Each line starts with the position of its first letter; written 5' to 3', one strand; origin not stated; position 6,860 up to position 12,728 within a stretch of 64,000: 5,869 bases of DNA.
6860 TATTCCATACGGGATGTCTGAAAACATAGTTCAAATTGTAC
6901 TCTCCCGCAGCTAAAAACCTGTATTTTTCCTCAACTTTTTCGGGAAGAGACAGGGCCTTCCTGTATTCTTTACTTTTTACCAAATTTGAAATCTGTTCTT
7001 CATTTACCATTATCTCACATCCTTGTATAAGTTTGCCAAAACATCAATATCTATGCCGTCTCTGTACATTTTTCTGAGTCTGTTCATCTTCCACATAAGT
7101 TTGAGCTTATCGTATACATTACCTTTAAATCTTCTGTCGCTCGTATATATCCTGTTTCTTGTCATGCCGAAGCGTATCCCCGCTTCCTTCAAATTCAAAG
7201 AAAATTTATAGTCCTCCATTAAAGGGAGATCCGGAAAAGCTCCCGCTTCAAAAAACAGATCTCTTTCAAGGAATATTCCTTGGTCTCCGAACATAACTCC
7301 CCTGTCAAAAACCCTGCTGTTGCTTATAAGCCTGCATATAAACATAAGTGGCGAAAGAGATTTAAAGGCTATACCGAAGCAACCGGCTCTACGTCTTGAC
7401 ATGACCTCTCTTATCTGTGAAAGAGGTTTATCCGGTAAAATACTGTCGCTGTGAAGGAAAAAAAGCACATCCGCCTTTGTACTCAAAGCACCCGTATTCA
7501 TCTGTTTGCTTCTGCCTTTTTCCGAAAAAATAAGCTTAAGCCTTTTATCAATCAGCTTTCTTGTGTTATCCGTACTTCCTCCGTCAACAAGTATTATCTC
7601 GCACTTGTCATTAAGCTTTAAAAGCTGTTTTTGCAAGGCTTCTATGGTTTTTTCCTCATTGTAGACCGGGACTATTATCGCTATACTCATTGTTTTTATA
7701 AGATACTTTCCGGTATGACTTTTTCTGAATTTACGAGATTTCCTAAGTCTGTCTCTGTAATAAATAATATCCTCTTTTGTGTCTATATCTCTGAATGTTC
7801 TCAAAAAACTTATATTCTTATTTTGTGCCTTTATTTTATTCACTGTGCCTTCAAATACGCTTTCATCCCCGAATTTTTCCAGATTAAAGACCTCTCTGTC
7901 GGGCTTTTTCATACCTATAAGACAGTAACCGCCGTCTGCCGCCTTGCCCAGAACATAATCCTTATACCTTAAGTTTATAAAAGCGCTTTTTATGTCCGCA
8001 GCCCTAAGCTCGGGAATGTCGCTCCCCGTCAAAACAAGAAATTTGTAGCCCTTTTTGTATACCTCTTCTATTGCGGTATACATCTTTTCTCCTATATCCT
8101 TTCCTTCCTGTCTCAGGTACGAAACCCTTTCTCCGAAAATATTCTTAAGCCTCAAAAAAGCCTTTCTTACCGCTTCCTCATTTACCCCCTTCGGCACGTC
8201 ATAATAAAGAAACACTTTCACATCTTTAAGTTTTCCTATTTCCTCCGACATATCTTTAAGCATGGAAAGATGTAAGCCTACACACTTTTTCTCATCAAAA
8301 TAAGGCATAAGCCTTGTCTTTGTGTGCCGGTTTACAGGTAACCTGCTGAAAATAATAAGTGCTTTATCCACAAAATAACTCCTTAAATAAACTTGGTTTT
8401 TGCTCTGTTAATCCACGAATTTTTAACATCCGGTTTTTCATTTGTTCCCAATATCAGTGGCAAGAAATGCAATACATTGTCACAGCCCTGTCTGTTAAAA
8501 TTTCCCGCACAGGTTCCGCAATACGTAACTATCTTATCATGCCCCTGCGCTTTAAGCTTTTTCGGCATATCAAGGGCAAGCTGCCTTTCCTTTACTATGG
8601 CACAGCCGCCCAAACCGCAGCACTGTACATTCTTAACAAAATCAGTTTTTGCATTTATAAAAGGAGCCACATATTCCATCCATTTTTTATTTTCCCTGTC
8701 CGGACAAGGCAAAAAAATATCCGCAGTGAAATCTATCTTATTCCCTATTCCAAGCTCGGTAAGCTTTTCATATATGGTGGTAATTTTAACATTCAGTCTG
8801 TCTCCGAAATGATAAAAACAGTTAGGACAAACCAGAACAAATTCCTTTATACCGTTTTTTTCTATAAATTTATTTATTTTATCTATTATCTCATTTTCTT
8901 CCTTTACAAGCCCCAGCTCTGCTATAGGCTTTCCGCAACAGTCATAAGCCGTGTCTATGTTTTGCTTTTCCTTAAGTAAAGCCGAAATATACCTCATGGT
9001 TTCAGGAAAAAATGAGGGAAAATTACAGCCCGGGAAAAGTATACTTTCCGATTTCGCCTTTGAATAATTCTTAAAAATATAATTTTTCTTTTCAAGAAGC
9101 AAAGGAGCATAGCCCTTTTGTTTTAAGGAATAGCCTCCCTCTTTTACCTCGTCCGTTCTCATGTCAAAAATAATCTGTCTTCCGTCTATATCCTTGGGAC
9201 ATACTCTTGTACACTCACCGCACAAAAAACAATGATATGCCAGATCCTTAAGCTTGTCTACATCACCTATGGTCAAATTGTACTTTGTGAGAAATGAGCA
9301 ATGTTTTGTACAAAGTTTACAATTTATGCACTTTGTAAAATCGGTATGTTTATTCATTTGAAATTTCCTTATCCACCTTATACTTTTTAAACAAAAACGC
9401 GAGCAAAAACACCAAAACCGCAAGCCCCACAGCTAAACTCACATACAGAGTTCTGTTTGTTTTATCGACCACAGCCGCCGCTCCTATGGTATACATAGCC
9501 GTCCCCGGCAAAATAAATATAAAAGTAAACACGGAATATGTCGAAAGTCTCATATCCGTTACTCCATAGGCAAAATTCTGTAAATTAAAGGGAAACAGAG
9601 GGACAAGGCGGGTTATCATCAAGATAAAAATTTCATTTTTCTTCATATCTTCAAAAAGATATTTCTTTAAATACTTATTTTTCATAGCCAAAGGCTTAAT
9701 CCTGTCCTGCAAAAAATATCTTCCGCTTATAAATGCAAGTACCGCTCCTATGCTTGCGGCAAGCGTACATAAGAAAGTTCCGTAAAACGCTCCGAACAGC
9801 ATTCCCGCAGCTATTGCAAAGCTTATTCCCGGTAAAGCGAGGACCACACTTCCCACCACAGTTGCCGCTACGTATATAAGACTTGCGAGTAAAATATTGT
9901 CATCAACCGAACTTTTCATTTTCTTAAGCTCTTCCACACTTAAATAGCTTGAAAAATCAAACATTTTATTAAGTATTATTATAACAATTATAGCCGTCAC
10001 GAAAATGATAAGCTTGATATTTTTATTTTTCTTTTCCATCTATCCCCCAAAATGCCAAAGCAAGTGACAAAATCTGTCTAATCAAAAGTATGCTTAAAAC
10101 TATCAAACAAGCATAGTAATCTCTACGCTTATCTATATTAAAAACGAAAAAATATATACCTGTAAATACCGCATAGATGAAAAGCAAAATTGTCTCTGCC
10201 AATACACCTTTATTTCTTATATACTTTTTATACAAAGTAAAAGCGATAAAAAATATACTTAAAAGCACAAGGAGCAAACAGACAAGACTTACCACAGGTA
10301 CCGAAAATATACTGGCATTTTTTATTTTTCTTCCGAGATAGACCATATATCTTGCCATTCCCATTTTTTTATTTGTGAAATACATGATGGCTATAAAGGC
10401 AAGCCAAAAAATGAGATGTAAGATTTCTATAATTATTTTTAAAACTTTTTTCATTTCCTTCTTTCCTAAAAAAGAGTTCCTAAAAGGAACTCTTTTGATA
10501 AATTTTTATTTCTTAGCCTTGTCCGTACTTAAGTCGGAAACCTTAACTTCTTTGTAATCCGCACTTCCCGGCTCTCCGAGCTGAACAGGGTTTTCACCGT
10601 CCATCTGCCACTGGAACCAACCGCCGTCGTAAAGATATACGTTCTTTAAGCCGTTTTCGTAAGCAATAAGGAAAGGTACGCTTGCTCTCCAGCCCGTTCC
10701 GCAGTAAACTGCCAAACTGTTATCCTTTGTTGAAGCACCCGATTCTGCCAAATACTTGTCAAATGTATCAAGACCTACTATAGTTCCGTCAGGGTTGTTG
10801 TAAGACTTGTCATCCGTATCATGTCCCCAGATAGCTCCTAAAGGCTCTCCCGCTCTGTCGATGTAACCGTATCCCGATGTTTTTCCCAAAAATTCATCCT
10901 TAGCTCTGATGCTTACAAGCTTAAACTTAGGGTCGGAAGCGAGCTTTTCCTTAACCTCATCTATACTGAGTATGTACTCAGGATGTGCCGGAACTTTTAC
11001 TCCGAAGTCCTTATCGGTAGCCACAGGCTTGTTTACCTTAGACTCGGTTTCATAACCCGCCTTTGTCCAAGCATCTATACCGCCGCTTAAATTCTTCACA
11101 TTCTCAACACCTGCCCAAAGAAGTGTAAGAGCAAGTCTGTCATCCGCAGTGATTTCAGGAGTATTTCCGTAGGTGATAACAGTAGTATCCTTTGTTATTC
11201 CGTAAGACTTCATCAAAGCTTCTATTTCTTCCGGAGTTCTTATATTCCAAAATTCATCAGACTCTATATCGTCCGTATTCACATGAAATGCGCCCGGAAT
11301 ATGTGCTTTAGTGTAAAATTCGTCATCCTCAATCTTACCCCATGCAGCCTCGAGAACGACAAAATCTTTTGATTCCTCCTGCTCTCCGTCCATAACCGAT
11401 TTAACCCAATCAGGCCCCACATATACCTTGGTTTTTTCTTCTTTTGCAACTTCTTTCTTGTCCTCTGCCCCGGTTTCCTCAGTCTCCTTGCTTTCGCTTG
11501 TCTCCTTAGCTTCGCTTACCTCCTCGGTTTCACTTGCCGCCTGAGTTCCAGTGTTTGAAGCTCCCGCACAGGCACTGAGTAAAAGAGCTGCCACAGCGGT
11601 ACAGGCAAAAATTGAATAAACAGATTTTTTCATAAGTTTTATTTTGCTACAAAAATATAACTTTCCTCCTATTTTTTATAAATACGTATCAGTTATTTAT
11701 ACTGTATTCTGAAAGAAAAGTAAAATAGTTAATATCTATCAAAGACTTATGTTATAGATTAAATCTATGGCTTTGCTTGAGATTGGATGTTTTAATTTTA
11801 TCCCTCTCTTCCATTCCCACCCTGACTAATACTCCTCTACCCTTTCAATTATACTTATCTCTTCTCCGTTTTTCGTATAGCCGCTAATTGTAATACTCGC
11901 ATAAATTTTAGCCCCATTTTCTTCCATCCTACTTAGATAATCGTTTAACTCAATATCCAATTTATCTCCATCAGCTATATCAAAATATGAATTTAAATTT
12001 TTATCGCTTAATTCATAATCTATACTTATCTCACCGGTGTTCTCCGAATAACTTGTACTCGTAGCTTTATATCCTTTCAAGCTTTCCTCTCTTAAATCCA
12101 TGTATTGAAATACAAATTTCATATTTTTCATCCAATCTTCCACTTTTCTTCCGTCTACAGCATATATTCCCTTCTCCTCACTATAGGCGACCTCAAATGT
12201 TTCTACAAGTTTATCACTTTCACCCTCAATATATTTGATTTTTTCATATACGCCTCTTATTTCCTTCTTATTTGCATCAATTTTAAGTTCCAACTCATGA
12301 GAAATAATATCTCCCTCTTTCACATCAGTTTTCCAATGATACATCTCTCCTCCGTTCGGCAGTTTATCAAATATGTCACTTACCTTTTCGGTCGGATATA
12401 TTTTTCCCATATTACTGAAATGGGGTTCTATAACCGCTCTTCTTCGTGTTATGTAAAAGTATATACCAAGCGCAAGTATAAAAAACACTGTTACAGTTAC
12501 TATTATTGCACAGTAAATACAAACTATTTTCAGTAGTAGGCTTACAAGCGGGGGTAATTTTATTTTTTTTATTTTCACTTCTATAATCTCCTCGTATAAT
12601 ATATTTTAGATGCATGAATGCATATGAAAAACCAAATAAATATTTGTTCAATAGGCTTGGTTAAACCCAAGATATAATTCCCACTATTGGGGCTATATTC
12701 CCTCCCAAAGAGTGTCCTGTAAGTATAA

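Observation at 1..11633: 13-gene cluster joining an orphan ABC importer, two exported rhodaneses, two TVP38 proteins, a CCG Fe-S protein, a kinase-like protein, a DUF2064-GT2 fusion and a methyltransferase: candidate undescribed S/Se/As-handling system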

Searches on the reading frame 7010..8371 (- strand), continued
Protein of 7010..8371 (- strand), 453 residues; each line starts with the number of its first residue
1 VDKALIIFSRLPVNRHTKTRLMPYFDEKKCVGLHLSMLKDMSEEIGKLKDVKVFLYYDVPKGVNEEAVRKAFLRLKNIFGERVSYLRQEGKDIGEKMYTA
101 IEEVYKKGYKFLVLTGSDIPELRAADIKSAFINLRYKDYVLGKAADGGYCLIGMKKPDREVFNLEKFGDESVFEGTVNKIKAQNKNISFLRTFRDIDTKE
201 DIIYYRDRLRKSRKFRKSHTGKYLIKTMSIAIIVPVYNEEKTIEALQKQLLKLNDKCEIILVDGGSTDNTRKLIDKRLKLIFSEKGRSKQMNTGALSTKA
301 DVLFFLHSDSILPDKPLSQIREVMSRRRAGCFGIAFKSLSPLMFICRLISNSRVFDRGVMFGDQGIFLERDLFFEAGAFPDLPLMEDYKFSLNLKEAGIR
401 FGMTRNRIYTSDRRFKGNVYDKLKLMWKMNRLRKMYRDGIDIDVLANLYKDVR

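Call 70: get_annotated_region(hit=H4, flank=9000)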
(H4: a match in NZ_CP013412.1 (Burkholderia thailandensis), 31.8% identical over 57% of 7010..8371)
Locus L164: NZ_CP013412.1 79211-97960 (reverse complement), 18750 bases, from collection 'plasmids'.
description: Burkholderia thailandensis strain 2002721643 plasmid p2002721643, complete sequence
organism: Burkholderia thailandensis (NCBI taxid 57975)
taxonomy: Bacteria; Pseudomonadota; Betaproteobacteria; Burkholderiales; Burkholderiaceae; Burkholderia; Burkholderia thailandensis
host: -; source: environmental; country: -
typing (MOB-suite, as given by PLSDB): non-mobilizable; replicon rep_cluster_465
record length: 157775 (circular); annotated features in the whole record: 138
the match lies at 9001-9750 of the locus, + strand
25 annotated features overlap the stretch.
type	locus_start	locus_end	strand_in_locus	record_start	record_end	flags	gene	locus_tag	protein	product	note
CDS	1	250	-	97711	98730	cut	-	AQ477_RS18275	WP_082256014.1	hypothetical protein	-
CDS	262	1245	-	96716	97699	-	arsS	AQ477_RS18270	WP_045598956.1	arsenosugar biosynthesis radical SAM (seleno)protein ArsS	-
CDS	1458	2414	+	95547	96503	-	-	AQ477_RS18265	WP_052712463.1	hypothetical protein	-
CDS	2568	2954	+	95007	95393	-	-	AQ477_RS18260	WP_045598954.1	thioredoxin family protein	-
CDS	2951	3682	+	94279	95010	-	-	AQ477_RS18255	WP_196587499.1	cytochrome c biogenesis CcdA family protein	-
CDS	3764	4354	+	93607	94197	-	-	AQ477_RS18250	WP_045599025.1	sigma-70 family RNA polymerase sigma factor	GO:0006352 - DNA-templated transcription initiation [Evidence IEA]; GO:0006355 - regulation of DNA-templated ...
CDS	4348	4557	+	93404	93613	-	-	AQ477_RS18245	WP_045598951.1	zf-HC2 domain-containing protein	-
CDS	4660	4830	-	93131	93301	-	-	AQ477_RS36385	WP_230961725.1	hypothetical protein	-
CDS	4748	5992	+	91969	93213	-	-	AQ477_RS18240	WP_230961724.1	MFS transporter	GO:0055085 - transmembrane transport [Evidence IEA]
CDS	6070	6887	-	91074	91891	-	-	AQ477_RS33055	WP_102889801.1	IS5 family transposase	-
CDS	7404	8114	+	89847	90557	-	-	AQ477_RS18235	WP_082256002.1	hypothetical protein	-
CDS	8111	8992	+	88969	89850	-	-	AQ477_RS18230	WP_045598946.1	S-methyl-5'-thioadenosine phosphorylase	-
CDS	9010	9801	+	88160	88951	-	-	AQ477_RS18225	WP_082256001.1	TIGR04283 family arsenosugar biosynthesis glycosyltransferase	GO:0009058 - biosynthetic process [Evidence IEA]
CDS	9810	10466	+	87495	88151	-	-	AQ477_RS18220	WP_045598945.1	TIGR04282 family arsenosugar biosynthesis glycosyltransferase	GO:0009058 - biosynthetic process [Evidence IEA]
CDS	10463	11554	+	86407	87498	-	-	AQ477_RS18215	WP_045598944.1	FAD-dependent oxidoreductase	-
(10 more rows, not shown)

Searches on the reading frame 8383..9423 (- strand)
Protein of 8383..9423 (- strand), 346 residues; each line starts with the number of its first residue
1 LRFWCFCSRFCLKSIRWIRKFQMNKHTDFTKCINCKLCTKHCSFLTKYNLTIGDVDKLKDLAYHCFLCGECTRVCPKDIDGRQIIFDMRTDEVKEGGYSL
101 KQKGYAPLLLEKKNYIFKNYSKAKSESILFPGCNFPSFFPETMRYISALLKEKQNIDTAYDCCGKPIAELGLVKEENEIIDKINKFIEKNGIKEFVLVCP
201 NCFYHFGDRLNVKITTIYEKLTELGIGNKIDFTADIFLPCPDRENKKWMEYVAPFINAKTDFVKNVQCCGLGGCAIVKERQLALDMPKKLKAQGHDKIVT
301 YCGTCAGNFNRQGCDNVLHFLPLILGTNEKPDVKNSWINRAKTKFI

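Call 5: search_protein_families(library=pfam, proteins=[window:8383-9423:-], max_evalue=0.01)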
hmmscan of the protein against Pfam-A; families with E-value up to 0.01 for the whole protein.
window:8383-9423:- (346 aa): 8 families
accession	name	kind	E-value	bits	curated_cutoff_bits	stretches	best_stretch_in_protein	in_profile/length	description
PF02754.22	CCG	-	1e-10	42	20.6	2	246-309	18-84/85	Cysteine-rich domain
PF13187.11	Fer4_9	-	1.6e-06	28.5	27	1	31-78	1-50/52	4Fe-4S dicluster domain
PF12838.12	Fer4_7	-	1.7e-05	25.6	27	1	31-79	1-52/52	4Fe-4S dicluster domain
PF13183.11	Fer4_8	-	3.2e-05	24.8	27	1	30-79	3-68/68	4Fe-4S dicluster domain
PF13237.11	Fer4_10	-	6.2e-05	23.3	25.5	2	28-76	5-53/53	4Fe-4S dicluster domain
PF13534.11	Fer4_17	-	6.5e-05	23.8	22.2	1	31-80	1-61/61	4Fe-4S dicluster domain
PF14697.11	Fer4_21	-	0.00074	20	35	1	30-77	6-53/59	4Fe-4S dicluster domain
PF12797.12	Fer4_2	-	0.0063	16.9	24.5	1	26-43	4-21/22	4Fe-4S binding domain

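Call 6: search_protein_families(library=ncbifam, proteins=[window:8383-9423:-], max_evalue=0.01)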
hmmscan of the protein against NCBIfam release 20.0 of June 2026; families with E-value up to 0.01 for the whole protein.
window:8383-9423:- (346 aa): 19 families
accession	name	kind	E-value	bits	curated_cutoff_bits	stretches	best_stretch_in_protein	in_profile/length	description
NF045663.1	diclust_near_Sec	equivalog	4.8e-31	107.6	530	1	31-336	305-643/759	pyridine nucleotide-disulfide oxidoreductase/dicluster-binding protein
NF045670.1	quin_L_LdhH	equivalog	5.8e-15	54.6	800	2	114-208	456-553/706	L-lactate dehydrogenase (quinone) large subunit LdhH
NF004898.0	PRK06259.1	equivalog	5.8e-09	35.1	385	1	58-308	181-462/488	fumarate reductase (CoM/CoB) subunit TfrB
TIGR00273.1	TIGR00273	equivalog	3e-07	29.7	444.8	1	53-101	333-381/432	LutB/LldF family L-lactate oxidation iron-sulfur protein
NF009051.0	PRK12385.1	equivalog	1.4e-05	24.7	333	0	22-44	139-161/244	succinate dehydrogenase/fumarate reductase iron-sulfur subunit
TIGR00314.1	cdhA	equivalog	2.2e-05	22.5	781.3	1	30-101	399-475/784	CO dehydrogenase/acetyl-CoA synthase complex subunit alpha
NF009226.0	PRK12576.1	equivalog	5.4e-05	22.7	344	1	59-102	204-248/317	succinate dehydrogenase/fumarate reductase iron-sulfur subunit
NF006221.0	PRK08348.1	subfamily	6.1e-05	22.7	124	1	27-78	41-90/136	NADH-plastoquinone oxidoreductase subunit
NF004616.0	PRK05950.1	subfamily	0.00017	20.8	228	0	61-91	202-232/238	succinate dehydrogenase iron-sulfur subunit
TIGR00384.1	dhsB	subfamily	0.00029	20.4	88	1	62-85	195-218/222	succinate dehydrogenase and fumarate reductase iron-sulfur protein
TIGR02512.1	FeFe_hydrog_A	subfamily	0.00033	19.7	405.95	1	27-78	4-65/375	[FeFe] hydrogenase, group A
NF040770.1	hetero_SS_HdrA2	exception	0.00067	17.9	1100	1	23-78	570-621/777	CoB-CoM heterodisulfide reductase HdrA2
NF008369.0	PRK11168.1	equivalog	0.0009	18.2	278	0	22-98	3-93/401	anaerobic glycerol-3-phosphate dehydrogenase subunit C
NF007382.0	PRK09898.1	equivalog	0.0012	18.5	213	1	11-77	135-195/208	ferredoxin-like protein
TIGR01971.1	NuoI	subfamily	0.0015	18.2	113.05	1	16-88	28-106/121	NADH-quinone oxidoreductase, chain I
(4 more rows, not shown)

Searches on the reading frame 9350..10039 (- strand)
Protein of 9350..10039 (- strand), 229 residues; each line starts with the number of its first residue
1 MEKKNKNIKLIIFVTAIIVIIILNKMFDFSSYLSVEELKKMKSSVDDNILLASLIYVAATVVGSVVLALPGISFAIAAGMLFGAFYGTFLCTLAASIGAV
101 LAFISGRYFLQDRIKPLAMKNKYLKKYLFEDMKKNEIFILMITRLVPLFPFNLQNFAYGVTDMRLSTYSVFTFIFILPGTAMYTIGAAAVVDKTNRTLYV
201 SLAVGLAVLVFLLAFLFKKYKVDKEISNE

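Call 7: search_protein_families(library=pfam, proteins=[window:9350-10039:-], max_evalue=0.01)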
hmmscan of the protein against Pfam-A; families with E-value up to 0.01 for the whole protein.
window:9350-10039:- (229 aa): 1 family
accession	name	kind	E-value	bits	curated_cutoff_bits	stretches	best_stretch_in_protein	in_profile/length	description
PF09335.16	VTT_dom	-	2.7e-21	76.8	33.9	1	69-184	1-118/123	VTT domain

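Call 8: search_protein_families(library=ncbifam, proteins=[window:9350-10039:-], max_evalue=0.01)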
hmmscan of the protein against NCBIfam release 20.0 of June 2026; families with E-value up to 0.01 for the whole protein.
window:9350-10039:- (229 aa): 0 families

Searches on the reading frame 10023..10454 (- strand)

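Call 7: search_protein_families(library=pfam, proteins=[window:10023-10454:-], max_evalue=0.01)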
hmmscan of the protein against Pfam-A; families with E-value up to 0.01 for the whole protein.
window:10023-10454:- (143 aa): 1 family
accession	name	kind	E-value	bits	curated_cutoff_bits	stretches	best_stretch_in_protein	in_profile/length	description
PF12036.14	DUF3522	-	0.0044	17.6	29.3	1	14-115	79-180/188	Protein of unknown function (DUF3522)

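Call 8: search_protein_families(library=ncbifam, proteins=[window:10023-10454:-], max_evalue=0.01)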
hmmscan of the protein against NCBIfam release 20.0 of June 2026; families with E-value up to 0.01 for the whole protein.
window:10023-10454:- (143 aa): 0 families

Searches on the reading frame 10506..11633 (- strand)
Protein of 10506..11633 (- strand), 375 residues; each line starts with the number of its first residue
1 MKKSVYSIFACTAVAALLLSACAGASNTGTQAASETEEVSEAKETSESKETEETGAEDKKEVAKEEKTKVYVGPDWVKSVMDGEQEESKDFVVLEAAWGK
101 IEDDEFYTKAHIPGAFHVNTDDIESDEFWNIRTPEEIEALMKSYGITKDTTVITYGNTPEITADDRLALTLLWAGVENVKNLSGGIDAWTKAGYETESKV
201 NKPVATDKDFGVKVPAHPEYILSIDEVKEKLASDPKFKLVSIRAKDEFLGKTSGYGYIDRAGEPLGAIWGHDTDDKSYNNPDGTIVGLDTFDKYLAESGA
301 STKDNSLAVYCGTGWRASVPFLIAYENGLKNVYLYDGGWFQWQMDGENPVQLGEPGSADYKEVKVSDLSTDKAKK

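Call 7: search_protein_families(library=pfam, proteins=[window:10506-11633:-], max_evalue=0.01)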
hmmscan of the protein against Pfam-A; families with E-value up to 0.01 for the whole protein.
window:10506-11633:- (375 aa): 1 family
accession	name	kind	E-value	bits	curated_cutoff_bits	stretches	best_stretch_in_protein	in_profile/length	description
PF00581.25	Rhodanese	-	3.4e-25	88.9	22.2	2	103-191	21-101/102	Rhodanese-like domain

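Call 8: search_protein_families(library=ncbifam, proteins=[window:10506-11633:-], max_evalue=0.01)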
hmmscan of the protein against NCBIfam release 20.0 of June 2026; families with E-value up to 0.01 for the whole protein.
window:10506-11633:- (375 aa): 9 families
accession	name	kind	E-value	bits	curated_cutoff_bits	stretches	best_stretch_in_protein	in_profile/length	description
NF008557.0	PRK11493.1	equivalog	7.9e-17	61.3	250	1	68-351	3-278/281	3-mercaptopyruvate sulfurtransferase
NF045521.1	rhoda_near_glyco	subfamily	1e-09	38.4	145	2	282-347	50-113/144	rhodanese homology domain-containing protein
NF041203.1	rhodanese_LYCAU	equivalog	1e-09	38.1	115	1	134-199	63-126/126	rhodanese-related (seleno)protein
NF040901.1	SeO3_TeO2_ExtH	equivalog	4.2e-09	35.9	200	2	7-202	9-187/430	selenite/tellurite reduction operon rhodanese-like protein ExtH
NF001195.0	PRK00162.1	equivalog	7.5e-06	26.2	102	0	96-195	21-102/108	thiosulfate sulfurtransferase GlpE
NF006444.0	PRK08762.1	equivalog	9.1e-05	21.2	449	0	166-202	84-120/387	molybdopterin-synthase adenylyltransferase MoeB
NF001133.1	PRK00142.1-1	equivalog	0.00094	18.8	170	0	290-343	151-204/229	oxygen-dependent tRNA uridine(34) hydroxylase TrhO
NF045694.1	seleno_TsoB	exception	0.0023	16.1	805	0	104-206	70-166/572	rhodanese/DsbD fusion-like selenoprotein TsoB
TIGR03931.1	T7SS_Rv3446c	hypoth_equivalog_domain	0.0097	16.2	47.6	0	10-85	11-82/194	type VII secretion-associated protein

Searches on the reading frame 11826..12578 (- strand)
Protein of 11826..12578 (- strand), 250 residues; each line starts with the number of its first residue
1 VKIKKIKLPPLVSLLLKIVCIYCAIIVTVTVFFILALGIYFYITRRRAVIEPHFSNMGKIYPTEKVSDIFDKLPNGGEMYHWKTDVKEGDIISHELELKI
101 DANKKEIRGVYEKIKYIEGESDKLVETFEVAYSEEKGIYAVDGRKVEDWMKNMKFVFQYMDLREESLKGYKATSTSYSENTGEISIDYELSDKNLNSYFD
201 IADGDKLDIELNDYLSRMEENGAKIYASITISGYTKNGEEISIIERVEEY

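Call 7: search_protein_families(library=pfam, proteins=[window:11826-12578:-], max_evalue=0.01)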
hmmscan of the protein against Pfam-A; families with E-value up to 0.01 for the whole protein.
window:11826-12578:- (250 aa): 0 families

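Call 8: search_protein_families(library=ncbifam, proteins=[window:11826-12578:-], max_evalue=0.01)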
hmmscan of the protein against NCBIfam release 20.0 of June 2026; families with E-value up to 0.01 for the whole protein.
window:11826-12578:- (250 aa): 1 family
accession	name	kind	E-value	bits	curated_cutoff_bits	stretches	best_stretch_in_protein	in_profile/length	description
NF047583.1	LIC10604_fam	equivalog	0.0051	16.4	200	0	25-111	5-86/161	LIC10604 family protein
